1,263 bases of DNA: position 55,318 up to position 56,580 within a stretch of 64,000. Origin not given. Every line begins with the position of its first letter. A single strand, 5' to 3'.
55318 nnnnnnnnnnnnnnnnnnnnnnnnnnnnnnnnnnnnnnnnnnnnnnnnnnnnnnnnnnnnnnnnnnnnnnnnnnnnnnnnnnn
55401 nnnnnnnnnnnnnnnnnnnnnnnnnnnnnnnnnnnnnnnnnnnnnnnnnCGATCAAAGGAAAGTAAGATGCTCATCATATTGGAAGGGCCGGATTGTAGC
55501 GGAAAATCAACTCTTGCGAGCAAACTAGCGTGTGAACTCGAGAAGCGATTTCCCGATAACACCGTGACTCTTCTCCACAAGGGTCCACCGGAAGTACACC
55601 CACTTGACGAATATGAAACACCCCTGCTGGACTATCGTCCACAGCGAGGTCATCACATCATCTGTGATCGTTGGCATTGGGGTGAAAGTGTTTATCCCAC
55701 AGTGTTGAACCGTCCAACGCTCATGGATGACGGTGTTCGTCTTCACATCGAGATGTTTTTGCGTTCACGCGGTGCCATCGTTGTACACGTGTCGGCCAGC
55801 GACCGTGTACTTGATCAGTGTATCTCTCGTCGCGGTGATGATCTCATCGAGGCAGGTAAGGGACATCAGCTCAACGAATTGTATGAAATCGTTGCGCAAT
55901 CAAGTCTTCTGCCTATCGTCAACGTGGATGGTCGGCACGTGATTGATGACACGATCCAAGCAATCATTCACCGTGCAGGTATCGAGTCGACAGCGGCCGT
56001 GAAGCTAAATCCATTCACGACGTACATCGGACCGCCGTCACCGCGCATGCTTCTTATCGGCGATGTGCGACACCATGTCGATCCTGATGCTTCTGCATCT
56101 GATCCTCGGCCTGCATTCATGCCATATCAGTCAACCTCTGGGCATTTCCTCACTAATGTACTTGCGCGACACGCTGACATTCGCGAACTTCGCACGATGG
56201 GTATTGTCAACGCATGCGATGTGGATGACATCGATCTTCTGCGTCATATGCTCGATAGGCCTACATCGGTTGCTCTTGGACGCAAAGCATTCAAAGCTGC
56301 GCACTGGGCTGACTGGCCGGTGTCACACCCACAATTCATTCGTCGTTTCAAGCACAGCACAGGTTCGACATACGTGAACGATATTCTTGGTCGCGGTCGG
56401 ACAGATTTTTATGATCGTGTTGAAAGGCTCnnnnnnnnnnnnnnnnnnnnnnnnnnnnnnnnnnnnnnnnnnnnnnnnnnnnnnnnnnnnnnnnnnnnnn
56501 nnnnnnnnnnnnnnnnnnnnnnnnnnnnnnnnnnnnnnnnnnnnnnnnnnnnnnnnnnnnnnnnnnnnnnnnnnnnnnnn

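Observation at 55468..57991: Coupled kinase / ThyA-like (Asn to Asp) / deaminase module suggests non-canonical pyrimidine synthesis, alongside a separate ThyX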

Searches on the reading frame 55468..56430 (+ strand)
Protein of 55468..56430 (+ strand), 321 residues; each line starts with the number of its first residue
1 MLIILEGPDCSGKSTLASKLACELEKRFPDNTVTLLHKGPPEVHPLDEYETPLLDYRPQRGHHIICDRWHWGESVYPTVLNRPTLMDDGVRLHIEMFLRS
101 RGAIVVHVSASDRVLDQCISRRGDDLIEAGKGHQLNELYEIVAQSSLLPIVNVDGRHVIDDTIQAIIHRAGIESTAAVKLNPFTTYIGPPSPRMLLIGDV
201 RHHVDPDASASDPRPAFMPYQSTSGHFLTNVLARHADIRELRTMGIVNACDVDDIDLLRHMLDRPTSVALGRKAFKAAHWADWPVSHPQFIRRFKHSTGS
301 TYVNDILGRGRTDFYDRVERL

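Call 3: search_protein_families(library=pfam, proteins=[window:55468-56430:+], max_evalue=0.01)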
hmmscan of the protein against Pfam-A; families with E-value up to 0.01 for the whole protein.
window:55468-56430:+ (321 aa): 1 family
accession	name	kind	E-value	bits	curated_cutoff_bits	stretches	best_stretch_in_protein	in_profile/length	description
PF13671.12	AAA_33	-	0.0056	17.4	27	0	2-24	1-23/143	AAA domain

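Call 4: search_protein_families(library=phrogs, proteins=[window:55468-56430:+], max_evalue=0.001)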
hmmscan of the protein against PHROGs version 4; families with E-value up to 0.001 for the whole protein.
window:55468-56430:+ (321 aa): 1 family
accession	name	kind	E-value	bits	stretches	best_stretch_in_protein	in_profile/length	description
phrog_761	-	other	1.2e-13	52.5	1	1-165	20-206/362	thymidylate kinase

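Call 8: search_dna_similar(query=window:55468-56430:+, collection=phages, mode=protein, max_rows=30)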
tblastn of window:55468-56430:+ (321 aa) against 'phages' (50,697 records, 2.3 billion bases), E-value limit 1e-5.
Records with a match: 24; places in all: 24; records where one place covers at least 80% of the query: 1.
Best place of each record, by identity: <60% 24.
By first word of the organism name: Bacillus 18; Gordonia 5; Actinomycetia 1.
By host as written in the record: Bacillus subtilis subsp. subtilis str. 168 5; Bacillus subtilis BEST7003 4; Gordonia terrae 3612 4; Bacillus subtilis 3; Bacillus cereus 2; Bacillus anthracis Sterne 2; Actinomycetia bacterium 1; Bacillus subtilis str. 168 1; and 2 more.
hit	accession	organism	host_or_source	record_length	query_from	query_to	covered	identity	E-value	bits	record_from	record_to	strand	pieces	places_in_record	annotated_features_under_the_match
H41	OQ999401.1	Actinomycetia phage DSL-LC01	Actinomycetia bacterium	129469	1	306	95%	32.5%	5e-30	125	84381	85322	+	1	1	thymidylate kinase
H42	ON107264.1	Bacillus phage BUCT083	Bacillus subtilis subsp. subtilis str. ...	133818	2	164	51%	29.8%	7e-6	54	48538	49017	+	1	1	deoxynucleoside kinase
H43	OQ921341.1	Bacillus phage SPbetaL1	Bacillus subtilis BEST7003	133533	2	164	51%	29.2%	1e-6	56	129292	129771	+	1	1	hypothetical protein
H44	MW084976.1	Bacillus phage Kirov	Bacillus cereus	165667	1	149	46%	31.4%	1e-7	59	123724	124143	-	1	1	thymidylate kinase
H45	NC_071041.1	Bacillus phage Kirov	Bacillus cereus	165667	1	149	46%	31.4%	1e-7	59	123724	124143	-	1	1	thymidylate kinase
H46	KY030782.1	Bacillus phage phi3T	Bacillus subtilis str. 168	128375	2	147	45%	31.3%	6e-6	54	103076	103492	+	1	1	thymidylate kinase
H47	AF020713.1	Bacillus phage SPBc2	-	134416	2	147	45%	31.3%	6e-6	54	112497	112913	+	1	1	yorR: hypothetical protein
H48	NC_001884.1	Bacillus phage SPBc2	Bacillus subtilis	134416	2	147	45%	31.3%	6e-6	54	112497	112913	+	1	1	yorR: thymidylate kinase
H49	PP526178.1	Bacillus phage phi3T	Bacillus subtilis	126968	2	147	45%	30.6%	6e-6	54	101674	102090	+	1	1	record has no annotation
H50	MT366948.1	Bacillus phage Hyb3phi3Ts-SPbeta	Bacillus subtilis subsp. subtilis str. ...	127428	2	147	45%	30.6%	6e-6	54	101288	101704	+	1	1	putative nucleotide kinase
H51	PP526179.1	Bacillus phage phi3T-SPBeta hybrid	Bacillus subtilis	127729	2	147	45%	30.6%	6e-6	54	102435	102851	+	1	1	record has no annotation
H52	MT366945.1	Bacillus phage phi3Ts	Bacillus subtilis subsp. subtilis str. ...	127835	2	147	45%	30.6%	6e-6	54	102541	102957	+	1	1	putative nucleotide kinase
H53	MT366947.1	Bacillus phage Hyb2phi3Ts-SPbeta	Bacillus subtilis subsp. subtilis str. ...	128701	2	147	45%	30.6%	6e-6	54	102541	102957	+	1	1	putative nucleotide kinase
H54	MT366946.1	Bacillus phage Hyb1phi3Ts-SPbeta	Bacillus subtilis subsp. subtilis str. ...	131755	2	147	45%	30.6%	6e-6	54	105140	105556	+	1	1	putative nucleotide kinase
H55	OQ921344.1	Bacillus phage SPbetaL4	Bacillus subtilis BEST7003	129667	2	139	43%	30.4%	9e-6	53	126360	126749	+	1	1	hypothetical protein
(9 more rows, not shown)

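Call 14: search_solved_structures(query=window:55468-56430:+, max_evalue=10, show_alignments=3)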
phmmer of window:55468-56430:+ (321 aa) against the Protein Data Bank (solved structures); distinct sequences matched with E-value up to 10: 7.
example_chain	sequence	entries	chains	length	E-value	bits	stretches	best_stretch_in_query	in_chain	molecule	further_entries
2axp_A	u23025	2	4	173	1.1e-07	34.5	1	2-152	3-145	hypothetical protein BSU20280 | SPBc2 prophage-derived uncharacterized protein yorR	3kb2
5h3x_A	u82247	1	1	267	0.33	13.2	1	96-290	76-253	Fibronectin/fibrinogen binding protein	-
5mfb_A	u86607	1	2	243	0.5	12.6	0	110-204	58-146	YIII(Dq)4CqI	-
5mfi_A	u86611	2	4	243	0.63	12.3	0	110-199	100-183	YIII(Dq.V2)4CqI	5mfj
4d4e_A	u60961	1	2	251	0.65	12.3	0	110-204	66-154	ARMADILLO REPEAT PROTEIN ARM00016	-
5uiv_A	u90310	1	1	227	0.75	12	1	2-75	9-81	Bifunctional thymidylate/uridylate kinase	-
4d49_A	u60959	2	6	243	1.4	11.2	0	110-180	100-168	ARMADILLO REPEAT PROTEIN ARM00027 | YIII(Dq.V1)4CPAF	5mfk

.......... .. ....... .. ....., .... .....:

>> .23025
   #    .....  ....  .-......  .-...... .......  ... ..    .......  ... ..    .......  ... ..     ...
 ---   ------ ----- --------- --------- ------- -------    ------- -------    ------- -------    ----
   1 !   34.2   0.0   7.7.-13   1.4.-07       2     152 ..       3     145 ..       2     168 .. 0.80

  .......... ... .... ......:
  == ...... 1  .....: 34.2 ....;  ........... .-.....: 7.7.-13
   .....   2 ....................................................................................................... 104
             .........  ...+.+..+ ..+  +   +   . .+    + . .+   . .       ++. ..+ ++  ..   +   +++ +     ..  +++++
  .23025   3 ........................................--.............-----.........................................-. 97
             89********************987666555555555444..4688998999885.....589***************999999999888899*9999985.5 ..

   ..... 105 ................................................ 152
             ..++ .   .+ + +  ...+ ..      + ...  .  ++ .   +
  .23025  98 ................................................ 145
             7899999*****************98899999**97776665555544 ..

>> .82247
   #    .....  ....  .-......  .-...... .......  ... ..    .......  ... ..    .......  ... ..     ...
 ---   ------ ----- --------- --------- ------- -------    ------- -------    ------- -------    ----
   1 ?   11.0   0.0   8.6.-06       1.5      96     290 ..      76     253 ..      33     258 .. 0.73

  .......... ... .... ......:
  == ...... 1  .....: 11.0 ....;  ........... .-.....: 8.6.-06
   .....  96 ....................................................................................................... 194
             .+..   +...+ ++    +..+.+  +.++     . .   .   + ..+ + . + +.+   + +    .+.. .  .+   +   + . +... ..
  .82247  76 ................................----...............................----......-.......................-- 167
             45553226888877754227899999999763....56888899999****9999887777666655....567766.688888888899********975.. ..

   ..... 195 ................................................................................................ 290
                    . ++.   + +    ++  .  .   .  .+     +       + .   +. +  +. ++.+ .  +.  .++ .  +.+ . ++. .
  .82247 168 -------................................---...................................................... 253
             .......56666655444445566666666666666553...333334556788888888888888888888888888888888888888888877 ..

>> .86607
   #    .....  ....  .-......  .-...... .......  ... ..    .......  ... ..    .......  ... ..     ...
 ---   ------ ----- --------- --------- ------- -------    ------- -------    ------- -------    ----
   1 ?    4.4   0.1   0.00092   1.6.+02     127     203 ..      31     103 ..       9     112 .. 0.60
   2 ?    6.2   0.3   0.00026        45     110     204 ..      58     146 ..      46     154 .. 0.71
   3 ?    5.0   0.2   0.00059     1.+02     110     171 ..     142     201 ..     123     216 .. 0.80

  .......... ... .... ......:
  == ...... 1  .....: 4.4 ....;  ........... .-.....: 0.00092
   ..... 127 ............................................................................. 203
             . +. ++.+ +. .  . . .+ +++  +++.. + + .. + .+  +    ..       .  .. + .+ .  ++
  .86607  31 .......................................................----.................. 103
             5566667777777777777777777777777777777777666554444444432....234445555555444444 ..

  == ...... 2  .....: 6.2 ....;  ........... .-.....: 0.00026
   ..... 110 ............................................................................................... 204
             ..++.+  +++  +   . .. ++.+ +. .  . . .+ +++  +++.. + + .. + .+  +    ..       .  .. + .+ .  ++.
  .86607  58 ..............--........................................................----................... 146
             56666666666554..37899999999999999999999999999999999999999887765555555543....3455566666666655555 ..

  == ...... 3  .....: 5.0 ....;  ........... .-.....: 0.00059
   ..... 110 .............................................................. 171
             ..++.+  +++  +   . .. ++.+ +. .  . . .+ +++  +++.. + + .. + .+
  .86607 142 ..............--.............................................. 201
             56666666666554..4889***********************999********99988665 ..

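Call 15: find_homologous_proteins(query=window:55468-56430:+, max_evalue=0.001)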
Query window:55468-56430:+ (321 aa): 364 proteins with E <= 0.001 among 2581 candidates; the best 120 are listed.
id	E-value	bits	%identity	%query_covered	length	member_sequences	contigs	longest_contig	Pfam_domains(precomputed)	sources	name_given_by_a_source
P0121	3.2e-216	735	98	100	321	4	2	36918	-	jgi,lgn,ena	-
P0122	6.8e-163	559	74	100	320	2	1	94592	-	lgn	-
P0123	7.0e-160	550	73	100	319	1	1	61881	-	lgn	-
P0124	6.9e-154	530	71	100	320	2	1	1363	-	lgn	-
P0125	3.7e-133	462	65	96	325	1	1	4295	-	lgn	-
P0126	1.2e-126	440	63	99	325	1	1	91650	PF02223.24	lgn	-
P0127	7.8e-122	425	63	99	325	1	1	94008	-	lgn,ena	-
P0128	6.4e-98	346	53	96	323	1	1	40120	-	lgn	-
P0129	2.0e-96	341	51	96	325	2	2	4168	-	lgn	-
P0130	6.5e-95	336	52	96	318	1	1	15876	-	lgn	-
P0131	1.1e-94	335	54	96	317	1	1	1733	-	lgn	-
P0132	1.5e-94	335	52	96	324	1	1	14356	-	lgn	-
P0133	4.9e-94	333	52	96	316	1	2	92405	-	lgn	-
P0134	7.9e-94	333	52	96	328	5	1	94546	-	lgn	-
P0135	9.3e-94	332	51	96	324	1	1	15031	-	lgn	-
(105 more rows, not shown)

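Call 25: predict_structure(alignment_id=A2)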
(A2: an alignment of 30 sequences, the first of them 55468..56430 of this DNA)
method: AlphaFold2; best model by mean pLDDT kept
length: 321 residues; sequences in the alignment: 30
mean_pLDDT: 91.3   pTM: 0.90
mean pLDDT of the five models: 91.3, 90.8, 90.5, 90.2, 89.9
residues with pLDDT >= 90: 257; 70-90: 40; 50-70: 16; < 50: 8
segments of 3 or more residues with pLDDT < 50: 314-321
pLDDT, mean of each block of 10 residues (from residue 1): 96 97 98 93 93 95 97 94 95 98 98 89 74 92 97 95 98 98 96 94 60 86 93 97 93 91 97 93 95 92 93 49 44
secondary structure, 60 per line:
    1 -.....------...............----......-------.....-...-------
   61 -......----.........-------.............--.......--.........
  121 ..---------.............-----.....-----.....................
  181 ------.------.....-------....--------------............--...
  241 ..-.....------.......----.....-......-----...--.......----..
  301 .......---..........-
elements in order: E2-6 H13-27 E32-37 H45-49 E62-67 H72-80 H88-100 E103-109 H112-122 H132-144 E150-154 H160-180 E194-198 H206-209 H224-235 H238-242 E244-248 H255-261 E266-270 H272-277 E283-285 H288-294 H299-307 H311-320

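Call 28: fold_search(model_id=the predicted structure, library=pdb)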
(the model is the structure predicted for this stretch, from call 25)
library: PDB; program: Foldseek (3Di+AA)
matches with E <= 10: 1141; with E <= 0.001: 58
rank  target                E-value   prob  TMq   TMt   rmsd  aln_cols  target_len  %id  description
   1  2axp_A                2.4e-07  1.00  0.44  0.78   3.1       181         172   27  X-Ray Crystal Structure of Protein BSU20280 from Bacillus subtilis. Northeast Structural Genomics Consortium Target SR (released 2005-09-13)
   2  3kb2_A                2.4e-07  1.00  0.44  0.77   3.4       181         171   27  Crystal Structure of YorR protein in complex with phosphorylated GDP from Bacillus subtilis, Northeast Structural Geno (released 2009-10-27)
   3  3kb2_B                1.1e-06  1.00  0.42  0.76   3.4       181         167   26  Crystal Structure of YorR protein in complex with phosphorylated GDP from Bacillus subtilis, Northeast Structural Geno (released 2009-10-27)
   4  3hjn_A                5.1e-05  1.00  0.35  0.56   5.2       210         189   19  Crystal structure of thymidylate kinase in complex with dTDP and ADP from Thermotoga maritima (released 2009-06-02)
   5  2xx3                  8.5e-05  1.00  0.34  0.50   6.9       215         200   17  HUMAN THYMIDYLATE KINASE COMPLEXED WITH thymidine butenyl phosphonate monophosphate and ADP (released 2011-12-07)
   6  2ccg_B                9.5e-05  1.00  0.36  0.55   5.4       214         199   16  Crystal structure of His-tagged S. aureus thymidylate kinase complexed with thymidine monophosphate (TMP) (released 2006-03-08)
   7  1e98                  9.5e-05  1.00  0.38  0.53   5.6       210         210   17  Wild type human thymidylate kinase complexed with AZTMP and ADP (released 2001-10-05)
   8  1e9c                  1.0e-04  1.00  0.37  0.53   6.6       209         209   17  Mutant human thymidylate kinase complexed with TMP and APPNP (released 2001-10-11)
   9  1e2g                  1.1e-04  1.00  0.38  0.55   6.8       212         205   16  Human thymidylate kinase complexed with ADP, TDP and a magnesium-ion (released 2001-05-17)
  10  4qgf_A                1.2e-04  1.00  0.33  0.52   6.7       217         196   17  S.aureus TMK in complex with the potent inhibitor compound 38, 2-(3-CHLOROPHENOXY)-3-METHOXY-4-{(1R)-1-[(3S)-3-(5-METH (released 2014-06-11)
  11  4dwj_C                1.2e-04  1.00  0.34  0.51   5.7       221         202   15  Crystal structure of Thymidylate Kinase from Staphylococcus aureus in complex with Thymidine Monophosphate (released 2012-03-07)
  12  2wwf_B                1.3e-04  1.00  0.38  0.56   5.9       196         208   16  Plasmodium falciparum thymidylate kinase in complex with TMP and ADP (released 2010-04-21)
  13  1e2d                  1.4e-04  1.00  0.37  0.53   5.5       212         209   17  Human thymidylate kinase complexed with thymidine monophosphate, adenosine diphosphate and a magnesium-ion (released 2001-05-17)
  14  5o6k_C                1.4e-04  1.00  0.35  0.42   5.2       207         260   16  Structure of Polyphosphate Kinase from Meiothermus ruber N121D (released 2018-03-21)
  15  2ccg_A                1.6e-04  1.00  0.37  0.55   5.1       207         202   18  Crystal structure of His-tagged S. aureus thymidylate kinase complexed with thymidine monophosphate (TMP) (released 2006-03-08)
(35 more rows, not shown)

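Call 63: search_protein_families(library=ncbifam, proteins=[window:55468-56430:+], max_evalue=0.01)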
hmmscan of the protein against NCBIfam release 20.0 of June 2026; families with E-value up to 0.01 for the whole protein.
window:55468-56430:+ (321 aa): 1 family
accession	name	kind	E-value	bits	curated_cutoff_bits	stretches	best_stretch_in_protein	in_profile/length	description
TIGR00041.1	DTMP_kinase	equivalog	0.00068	19.4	83.25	0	1-26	5-30/196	dTMP kinase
